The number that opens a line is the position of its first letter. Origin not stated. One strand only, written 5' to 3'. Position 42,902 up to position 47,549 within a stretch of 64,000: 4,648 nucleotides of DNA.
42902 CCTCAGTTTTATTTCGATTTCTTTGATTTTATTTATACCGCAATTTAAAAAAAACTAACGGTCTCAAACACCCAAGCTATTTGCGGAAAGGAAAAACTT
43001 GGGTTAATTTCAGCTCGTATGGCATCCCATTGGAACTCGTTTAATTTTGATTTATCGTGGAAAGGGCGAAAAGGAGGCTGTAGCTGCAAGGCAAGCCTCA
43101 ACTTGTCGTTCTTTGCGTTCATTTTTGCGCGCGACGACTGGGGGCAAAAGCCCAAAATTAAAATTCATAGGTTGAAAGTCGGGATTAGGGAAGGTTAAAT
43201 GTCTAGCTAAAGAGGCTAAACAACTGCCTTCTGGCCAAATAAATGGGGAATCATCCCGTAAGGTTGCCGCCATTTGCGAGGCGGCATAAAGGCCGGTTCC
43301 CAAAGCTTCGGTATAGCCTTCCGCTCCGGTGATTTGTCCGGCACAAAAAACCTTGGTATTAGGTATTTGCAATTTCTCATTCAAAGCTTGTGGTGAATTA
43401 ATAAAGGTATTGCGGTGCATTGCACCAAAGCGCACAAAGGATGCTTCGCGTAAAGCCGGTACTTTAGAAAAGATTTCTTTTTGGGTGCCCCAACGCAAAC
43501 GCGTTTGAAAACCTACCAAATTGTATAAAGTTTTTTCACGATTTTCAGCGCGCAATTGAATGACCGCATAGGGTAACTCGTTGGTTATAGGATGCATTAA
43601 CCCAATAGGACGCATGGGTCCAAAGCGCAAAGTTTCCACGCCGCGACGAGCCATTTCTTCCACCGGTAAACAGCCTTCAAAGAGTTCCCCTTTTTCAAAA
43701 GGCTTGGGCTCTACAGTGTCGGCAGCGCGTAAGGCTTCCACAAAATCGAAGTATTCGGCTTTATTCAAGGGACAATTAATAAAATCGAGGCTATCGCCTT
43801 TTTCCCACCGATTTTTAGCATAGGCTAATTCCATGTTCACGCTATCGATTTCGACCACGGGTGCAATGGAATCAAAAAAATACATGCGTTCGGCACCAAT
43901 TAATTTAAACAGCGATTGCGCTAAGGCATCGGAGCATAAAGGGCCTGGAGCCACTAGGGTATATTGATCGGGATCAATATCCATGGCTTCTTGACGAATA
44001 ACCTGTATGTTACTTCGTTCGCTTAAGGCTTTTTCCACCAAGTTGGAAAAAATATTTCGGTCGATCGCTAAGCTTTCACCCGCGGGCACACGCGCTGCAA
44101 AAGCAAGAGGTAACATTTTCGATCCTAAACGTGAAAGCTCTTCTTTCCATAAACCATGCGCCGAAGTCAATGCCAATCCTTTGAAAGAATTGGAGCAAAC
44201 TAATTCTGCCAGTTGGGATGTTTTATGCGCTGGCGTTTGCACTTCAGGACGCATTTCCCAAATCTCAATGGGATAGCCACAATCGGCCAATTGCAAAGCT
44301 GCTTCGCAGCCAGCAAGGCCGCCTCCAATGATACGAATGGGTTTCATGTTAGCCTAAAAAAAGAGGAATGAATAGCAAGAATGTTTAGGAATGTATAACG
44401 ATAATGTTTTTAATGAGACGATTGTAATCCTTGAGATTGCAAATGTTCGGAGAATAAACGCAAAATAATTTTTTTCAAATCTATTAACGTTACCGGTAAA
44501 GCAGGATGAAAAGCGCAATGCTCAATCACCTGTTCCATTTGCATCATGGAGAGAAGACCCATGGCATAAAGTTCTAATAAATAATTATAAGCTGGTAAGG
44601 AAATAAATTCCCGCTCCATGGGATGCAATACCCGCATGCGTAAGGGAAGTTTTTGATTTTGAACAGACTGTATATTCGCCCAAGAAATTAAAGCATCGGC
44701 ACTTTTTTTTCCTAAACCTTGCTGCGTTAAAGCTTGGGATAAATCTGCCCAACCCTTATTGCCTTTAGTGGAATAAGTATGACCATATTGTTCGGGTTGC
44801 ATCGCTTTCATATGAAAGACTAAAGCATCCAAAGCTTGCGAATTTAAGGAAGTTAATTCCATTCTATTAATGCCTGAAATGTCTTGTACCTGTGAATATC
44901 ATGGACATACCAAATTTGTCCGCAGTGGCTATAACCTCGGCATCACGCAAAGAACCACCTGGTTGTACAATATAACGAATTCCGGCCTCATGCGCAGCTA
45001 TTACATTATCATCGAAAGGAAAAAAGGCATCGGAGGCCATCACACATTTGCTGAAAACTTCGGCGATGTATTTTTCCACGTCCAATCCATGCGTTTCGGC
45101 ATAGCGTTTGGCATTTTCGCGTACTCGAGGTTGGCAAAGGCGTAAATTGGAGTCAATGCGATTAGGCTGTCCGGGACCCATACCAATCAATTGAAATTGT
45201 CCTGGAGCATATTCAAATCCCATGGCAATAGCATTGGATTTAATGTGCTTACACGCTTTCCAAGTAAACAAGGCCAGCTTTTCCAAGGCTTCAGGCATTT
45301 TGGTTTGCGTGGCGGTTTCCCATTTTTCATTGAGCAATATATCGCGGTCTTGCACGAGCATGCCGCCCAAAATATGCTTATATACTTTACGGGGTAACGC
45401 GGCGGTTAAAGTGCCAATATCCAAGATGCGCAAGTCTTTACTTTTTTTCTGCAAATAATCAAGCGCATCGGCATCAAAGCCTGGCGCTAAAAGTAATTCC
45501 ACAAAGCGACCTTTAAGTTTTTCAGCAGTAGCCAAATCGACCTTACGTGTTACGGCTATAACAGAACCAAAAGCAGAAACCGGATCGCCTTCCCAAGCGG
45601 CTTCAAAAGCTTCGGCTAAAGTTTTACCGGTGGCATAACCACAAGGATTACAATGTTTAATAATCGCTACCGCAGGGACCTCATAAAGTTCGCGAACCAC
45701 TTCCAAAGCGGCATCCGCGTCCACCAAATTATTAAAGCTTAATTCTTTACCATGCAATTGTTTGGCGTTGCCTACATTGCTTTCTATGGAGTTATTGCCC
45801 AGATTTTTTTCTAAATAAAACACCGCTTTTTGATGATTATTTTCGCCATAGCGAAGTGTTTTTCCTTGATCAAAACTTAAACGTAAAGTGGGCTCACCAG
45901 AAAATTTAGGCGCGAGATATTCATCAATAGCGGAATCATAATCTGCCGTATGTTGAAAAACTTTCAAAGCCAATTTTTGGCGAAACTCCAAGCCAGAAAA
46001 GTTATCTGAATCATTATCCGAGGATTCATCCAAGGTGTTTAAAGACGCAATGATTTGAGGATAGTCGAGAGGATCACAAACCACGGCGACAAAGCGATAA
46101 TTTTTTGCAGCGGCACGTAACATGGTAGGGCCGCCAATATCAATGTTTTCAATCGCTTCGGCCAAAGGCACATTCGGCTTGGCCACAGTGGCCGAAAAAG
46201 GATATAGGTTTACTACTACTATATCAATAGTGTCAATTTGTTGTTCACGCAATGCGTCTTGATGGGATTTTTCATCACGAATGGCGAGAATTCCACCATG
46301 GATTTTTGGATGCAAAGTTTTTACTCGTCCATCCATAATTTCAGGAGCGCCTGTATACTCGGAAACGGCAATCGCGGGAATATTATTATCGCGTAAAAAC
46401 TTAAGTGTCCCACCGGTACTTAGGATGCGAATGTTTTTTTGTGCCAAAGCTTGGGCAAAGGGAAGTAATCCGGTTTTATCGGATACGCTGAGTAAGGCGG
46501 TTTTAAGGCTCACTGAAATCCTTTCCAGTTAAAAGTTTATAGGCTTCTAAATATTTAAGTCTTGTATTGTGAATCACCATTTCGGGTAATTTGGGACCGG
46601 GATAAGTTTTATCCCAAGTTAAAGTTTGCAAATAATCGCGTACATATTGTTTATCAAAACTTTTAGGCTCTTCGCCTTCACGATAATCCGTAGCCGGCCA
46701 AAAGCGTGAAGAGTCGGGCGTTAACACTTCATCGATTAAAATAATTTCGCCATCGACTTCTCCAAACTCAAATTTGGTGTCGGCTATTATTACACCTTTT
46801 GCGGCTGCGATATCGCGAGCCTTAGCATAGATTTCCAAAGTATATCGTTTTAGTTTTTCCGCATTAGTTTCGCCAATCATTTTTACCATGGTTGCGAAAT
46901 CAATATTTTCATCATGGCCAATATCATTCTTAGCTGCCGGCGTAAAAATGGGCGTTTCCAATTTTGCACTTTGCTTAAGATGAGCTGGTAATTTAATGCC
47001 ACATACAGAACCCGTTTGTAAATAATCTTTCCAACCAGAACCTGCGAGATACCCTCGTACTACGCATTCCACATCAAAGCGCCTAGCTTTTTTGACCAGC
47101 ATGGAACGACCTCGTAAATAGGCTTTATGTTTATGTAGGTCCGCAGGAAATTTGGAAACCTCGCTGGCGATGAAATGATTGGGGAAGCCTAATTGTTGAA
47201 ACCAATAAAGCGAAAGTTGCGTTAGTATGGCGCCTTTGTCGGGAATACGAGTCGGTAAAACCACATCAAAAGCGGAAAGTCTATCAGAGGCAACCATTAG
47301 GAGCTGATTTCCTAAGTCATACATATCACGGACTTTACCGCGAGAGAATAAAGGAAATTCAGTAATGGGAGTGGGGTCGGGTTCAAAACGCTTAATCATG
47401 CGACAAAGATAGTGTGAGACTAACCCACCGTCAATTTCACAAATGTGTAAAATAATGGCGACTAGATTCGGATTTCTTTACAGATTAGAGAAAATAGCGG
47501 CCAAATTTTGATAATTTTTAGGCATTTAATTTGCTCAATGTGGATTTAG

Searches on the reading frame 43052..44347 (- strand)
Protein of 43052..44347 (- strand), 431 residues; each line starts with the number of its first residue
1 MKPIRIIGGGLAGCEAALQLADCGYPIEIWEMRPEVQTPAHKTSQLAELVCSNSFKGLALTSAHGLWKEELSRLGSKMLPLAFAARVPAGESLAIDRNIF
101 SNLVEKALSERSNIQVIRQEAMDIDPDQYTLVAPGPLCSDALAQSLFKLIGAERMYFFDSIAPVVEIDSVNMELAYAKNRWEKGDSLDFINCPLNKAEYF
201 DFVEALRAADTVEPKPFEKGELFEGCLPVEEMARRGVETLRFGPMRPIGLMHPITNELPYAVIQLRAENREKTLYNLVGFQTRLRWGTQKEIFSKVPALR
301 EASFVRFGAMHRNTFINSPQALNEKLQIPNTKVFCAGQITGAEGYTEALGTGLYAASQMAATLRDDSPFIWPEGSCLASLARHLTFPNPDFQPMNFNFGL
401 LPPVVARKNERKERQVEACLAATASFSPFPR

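Call 70: search_protein_families(library=pfam, max_evalue=0.001, proteins=[window:43052-44347:-])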
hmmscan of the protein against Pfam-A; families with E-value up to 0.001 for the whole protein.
window:43052-44347:- (431 aa): 1 family
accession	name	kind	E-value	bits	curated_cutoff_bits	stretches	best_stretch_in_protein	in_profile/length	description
PF01134.28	GIDA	-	4.1e-80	270.2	22.1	1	4-364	2-388/391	Glucose inhibited division protein A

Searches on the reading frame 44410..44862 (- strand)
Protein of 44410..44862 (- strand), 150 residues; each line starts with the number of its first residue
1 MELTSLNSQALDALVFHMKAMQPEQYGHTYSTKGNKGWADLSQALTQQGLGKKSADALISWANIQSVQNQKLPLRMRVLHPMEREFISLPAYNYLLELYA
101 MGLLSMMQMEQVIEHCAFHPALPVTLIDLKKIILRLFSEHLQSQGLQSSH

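Call 70: search_protein_families(library=pfam, max_evalue=0.001, proteins=[window:44410-44862:-])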
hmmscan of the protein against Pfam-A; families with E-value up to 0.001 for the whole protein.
window:44410-44862:- (150 aa): 1 family
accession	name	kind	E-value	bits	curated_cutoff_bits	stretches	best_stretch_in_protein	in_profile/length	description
PF04361.18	DUF494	-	1.2e-07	32.1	22.6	1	39-140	22-130/153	Protein of unknown function (DUF494)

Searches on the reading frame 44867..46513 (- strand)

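Call 70: search_protein_families(library=pfam, max_evalue=0.001, proteins=[window:44867-46513:-])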
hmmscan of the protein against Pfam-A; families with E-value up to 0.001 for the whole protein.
window:44867-46513:- (548 aa): 2 families
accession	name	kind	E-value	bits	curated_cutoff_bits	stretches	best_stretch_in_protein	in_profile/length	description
PF01808.24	AICARFT_IMPCHas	-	7.8e-98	328.2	25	1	135-455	1-304/311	AICARFT/IMPCHase bienzyme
PF02142.27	MGS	-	1.9e-24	86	24.1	1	15-130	1-94/94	MGS-like domain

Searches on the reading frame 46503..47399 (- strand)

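Call 70: search_protein_families(library=pfam, max_evalue=0.001, proteins=[window:46503-47399:-])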
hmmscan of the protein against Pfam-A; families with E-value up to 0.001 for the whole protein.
window:46503-47399:- (298 aa): 1 family
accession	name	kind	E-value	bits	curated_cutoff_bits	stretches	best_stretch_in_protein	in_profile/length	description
PF01259.24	SAICAR_synt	-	1.3e-75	254.6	20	1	18-265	2-229/233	SAICAR synthetase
